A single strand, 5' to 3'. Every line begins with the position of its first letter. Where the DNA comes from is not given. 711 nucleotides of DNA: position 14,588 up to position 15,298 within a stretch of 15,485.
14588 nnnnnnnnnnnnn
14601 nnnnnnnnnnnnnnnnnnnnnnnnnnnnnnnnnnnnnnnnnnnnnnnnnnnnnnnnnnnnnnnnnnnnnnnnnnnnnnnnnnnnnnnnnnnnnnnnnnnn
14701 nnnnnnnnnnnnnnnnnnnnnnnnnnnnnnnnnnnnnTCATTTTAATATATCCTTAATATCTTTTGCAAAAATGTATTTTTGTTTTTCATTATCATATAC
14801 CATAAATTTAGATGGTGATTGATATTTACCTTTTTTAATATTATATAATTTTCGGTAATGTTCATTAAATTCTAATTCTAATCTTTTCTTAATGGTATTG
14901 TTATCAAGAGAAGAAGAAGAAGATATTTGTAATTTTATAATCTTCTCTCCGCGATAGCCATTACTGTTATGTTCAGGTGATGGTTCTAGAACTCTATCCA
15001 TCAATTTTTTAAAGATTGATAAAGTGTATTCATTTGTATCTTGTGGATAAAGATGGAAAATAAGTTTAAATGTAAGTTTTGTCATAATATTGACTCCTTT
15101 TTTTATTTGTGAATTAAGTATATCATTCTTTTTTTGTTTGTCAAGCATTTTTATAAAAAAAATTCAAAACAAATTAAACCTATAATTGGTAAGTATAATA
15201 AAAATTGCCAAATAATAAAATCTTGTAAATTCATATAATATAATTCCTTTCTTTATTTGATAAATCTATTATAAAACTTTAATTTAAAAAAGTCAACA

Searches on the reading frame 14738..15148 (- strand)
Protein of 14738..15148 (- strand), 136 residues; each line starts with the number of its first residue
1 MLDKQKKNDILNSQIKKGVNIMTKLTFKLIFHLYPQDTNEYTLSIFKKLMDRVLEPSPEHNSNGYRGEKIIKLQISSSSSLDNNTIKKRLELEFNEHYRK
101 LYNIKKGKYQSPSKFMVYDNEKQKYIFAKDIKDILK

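Call 20: search_protein_families(library=phrogs, proteins=[window:14738-15148:-], max_evalue=0.01)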
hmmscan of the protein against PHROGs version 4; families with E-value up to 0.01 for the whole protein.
window:14738-15148:- (136 aa): 0 families

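Call 21: search_protein_families(library=pfam, proteins=[window:14738-15148:-], max_evalue=0.1)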
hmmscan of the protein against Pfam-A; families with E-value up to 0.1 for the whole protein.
window:14738-15148:- (136 aa): 0 families

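Call 23: find_related_loci(query=window:14738-15148:-, collection=viral_contigs, flank=3000)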
Query window:14738-15148:- (136 aa) in viral_contigs; peptide patterns used: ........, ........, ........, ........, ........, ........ (x = any residue, [..] = any of these).
17 stretches matched a pattern; 3 encode a relative of the query (tblastn E <= 1e-3); 3 distinct loci.
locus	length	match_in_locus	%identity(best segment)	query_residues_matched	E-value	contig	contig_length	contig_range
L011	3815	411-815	90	1-134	9e-76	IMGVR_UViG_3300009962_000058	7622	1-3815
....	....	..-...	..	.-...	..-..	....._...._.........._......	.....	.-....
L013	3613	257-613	86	18-136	3e-65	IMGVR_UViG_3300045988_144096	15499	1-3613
